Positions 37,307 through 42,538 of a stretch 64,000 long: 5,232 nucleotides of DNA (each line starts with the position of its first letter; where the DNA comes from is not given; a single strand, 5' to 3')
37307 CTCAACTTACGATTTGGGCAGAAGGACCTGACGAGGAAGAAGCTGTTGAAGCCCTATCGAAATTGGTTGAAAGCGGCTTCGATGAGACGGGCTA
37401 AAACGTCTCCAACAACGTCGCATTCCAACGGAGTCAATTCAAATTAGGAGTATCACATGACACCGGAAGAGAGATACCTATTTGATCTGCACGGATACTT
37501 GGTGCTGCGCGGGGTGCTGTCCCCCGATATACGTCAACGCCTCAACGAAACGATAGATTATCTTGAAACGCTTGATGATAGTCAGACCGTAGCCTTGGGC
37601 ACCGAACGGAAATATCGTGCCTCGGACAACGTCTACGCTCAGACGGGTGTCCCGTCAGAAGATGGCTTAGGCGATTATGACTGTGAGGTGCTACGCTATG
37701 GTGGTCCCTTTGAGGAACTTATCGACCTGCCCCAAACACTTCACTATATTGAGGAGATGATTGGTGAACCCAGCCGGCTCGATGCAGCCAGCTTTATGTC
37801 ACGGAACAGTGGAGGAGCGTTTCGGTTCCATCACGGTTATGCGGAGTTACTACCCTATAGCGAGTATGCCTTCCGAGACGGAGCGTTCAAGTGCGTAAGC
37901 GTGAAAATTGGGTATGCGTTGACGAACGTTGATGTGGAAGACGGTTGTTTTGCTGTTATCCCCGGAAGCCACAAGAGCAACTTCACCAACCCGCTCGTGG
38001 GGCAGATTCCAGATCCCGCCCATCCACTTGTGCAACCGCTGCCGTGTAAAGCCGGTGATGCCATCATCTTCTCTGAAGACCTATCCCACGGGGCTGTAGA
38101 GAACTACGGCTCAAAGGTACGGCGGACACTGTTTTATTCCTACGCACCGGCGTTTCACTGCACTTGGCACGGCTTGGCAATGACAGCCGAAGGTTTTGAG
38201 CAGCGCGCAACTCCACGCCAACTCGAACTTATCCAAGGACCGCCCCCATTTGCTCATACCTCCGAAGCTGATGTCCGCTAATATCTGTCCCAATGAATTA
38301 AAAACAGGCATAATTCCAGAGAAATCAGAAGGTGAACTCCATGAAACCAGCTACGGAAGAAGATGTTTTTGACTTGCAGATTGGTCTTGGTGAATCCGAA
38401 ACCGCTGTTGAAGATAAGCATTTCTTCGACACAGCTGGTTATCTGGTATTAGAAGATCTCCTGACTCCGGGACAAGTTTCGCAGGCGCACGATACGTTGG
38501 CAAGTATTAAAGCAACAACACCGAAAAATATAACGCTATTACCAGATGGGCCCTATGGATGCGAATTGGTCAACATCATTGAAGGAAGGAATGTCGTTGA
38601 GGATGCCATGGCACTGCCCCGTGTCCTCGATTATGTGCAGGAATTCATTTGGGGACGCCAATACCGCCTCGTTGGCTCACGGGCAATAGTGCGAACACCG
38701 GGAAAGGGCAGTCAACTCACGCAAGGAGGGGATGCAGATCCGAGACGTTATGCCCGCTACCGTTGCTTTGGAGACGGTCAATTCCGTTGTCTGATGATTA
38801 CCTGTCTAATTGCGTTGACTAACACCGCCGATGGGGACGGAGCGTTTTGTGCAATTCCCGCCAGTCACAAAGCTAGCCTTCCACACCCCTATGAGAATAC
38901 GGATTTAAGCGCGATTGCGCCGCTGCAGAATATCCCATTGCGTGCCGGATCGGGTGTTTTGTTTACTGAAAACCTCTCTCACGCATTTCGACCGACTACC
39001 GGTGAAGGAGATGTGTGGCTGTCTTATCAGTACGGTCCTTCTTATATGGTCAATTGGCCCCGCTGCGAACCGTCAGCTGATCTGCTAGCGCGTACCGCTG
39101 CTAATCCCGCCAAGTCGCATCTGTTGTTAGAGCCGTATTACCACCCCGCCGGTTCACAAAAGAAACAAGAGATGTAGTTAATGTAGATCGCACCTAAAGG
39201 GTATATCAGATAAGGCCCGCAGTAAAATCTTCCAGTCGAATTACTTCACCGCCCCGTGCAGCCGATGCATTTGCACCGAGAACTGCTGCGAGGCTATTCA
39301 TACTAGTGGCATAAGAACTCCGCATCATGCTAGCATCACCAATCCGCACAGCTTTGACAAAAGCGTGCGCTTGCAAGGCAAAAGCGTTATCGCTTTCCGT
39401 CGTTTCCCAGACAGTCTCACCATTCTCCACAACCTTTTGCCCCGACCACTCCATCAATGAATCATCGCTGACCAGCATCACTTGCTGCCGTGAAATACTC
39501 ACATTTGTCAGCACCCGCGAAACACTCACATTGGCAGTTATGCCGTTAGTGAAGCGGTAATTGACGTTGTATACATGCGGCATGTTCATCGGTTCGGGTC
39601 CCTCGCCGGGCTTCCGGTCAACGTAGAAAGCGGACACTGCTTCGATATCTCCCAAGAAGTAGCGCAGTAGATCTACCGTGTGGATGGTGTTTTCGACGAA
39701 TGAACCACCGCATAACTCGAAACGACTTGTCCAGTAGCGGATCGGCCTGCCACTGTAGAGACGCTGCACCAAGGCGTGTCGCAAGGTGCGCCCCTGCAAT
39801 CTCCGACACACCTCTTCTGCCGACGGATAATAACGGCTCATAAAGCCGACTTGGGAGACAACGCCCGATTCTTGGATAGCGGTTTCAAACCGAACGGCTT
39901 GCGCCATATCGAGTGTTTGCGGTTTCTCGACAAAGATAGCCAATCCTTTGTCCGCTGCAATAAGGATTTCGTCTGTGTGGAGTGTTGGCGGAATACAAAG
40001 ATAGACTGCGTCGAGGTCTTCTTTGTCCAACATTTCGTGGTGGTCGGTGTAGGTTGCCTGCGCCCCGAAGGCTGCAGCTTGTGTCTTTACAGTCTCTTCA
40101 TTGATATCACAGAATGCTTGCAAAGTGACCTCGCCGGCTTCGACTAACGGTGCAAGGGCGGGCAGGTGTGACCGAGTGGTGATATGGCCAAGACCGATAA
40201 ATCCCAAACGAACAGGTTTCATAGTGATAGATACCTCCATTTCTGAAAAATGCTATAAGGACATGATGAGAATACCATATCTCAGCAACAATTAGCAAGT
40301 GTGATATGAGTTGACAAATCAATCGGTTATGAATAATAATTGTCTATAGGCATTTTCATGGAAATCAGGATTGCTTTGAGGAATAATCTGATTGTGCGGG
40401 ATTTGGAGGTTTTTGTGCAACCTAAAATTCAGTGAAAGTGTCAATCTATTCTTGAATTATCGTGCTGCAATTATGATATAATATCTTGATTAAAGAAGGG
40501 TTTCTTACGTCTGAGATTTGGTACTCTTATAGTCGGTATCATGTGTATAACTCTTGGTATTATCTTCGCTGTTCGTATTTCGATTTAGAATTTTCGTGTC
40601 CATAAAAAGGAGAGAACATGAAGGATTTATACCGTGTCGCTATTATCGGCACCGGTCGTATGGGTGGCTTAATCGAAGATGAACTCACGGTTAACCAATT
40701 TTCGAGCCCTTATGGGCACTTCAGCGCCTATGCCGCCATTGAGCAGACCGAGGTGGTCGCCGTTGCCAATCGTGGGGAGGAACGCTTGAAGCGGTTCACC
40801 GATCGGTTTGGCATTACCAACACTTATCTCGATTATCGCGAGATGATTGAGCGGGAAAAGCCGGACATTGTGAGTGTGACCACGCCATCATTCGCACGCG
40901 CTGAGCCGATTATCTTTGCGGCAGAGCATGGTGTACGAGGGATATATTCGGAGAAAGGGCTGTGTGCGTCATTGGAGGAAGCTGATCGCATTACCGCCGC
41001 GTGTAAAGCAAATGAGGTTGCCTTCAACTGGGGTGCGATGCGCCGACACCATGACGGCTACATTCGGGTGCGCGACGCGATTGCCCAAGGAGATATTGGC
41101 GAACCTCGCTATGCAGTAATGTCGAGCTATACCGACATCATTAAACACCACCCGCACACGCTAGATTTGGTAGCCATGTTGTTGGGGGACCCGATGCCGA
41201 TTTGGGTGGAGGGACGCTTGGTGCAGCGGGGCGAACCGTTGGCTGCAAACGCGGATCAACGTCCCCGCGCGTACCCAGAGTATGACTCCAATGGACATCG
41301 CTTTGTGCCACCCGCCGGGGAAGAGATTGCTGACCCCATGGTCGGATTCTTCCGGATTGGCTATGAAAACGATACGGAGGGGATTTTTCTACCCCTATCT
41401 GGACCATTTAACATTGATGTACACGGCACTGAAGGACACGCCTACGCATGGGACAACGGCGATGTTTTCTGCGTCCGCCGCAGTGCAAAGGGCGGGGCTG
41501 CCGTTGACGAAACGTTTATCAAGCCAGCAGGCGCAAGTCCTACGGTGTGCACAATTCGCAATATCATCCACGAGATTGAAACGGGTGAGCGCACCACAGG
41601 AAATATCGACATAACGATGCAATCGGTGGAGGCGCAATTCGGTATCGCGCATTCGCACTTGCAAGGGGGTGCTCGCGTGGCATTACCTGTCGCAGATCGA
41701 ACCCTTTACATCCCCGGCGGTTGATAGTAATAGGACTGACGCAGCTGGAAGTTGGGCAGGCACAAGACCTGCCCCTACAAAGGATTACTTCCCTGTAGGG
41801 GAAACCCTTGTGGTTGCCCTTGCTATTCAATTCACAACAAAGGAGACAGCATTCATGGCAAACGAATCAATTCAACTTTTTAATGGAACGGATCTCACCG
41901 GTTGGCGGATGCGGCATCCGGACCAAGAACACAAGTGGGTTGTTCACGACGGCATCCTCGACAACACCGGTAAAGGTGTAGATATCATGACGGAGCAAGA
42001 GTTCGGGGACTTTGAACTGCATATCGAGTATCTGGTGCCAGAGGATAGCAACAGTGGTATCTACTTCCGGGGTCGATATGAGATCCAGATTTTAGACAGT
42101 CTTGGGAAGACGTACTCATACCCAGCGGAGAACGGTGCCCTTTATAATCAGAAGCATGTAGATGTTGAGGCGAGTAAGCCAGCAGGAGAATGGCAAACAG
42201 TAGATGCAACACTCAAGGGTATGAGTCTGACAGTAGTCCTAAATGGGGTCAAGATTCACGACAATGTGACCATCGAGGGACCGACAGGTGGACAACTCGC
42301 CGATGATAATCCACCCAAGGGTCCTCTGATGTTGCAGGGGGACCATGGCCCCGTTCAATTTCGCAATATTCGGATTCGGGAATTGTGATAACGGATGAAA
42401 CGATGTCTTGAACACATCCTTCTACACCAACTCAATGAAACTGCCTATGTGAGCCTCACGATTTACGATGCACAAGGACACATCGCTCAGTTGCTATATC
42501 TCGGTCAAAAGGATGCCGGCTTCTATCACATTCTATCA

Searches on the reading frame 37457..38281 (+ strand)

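Call 71: search_protein_families(library=pfam, proteins=[window:37457-38281:+], max_evalue=0.00001)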
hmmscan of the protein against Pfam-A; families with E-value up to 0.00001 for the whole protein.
window:37457-38281:+ (274 aa): 1 family
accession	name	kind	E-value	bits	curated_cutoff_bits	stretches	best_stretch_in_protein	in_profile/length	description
PF05721.19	PhyH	-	1.6e-16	61.7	22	1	9-223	1-212/213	Phytanoyl-CoA dioxygenase (PhyH)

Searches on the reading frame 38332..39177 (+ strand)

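Call 71: search_protein_families(library=pfam, proteins=[window:38332-39177:+], max_evalue=0.00001)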
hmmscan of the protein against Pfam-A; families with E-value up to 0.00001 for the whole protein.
window:38332-39177:+ (281 aa): 1 family
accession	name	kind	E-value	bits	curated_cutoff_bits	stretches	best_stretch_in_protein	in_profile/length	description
PF05721.19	PhyH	-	1.7e-12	48.5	22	1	32-219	1-202/213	Phytanoyl-CoA dioxygenase (PhyH)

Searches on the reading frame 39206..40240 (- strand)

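Call 71: search_protein_families(library=pfam, proteins=[window:39206-40240:-], max_evalue=0.00001)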
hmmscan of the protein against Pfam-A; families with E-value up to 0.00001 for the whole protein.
window:39206-40240:- (344 aa): 2 families
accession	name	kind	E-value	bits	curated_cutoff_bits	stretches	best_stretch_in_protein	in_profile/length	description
PF01408.29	GFO_IDH_MocA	-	1.4e-19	71.4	24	1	11-133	2-120/120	Oxidoreductase family, NAD-binding Rossmann fold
PF22725.1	GFO_IDH_MocA_C3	-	4.4e-10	40.1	27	1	165-245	28-107/124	GFO/IDH/MocA C-terminal domain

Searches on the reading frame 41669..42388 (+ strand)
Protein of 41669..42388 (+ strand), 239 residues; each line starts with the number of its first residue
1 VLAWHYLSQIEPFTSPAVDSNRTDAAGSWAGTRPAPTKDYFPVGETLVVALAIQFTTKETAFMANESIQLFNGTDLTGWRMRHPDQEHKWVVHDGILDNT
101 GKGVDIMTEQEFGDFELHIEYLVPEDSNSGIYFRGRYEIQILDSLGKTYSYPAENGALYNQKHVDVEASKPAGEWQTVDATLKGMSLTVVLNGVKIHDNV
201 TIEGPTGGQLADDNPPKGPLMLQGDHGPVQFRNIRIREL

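Call 71: search_protein_families(library=pfam, proteins=[window:41669-42388:+], max_evalue=0.00001)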
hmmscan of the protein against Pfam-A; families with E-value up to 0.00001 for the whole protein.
window:41669-42388:+ (239 aa): 1 family
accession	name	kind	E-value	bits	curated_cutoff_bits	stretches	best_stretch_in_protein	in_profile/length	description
PF06439.18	3keto-disac_hyd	-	5.4e-47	160.7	26.8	1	67-237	2-187/187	3-keto-disaccharide hydrolase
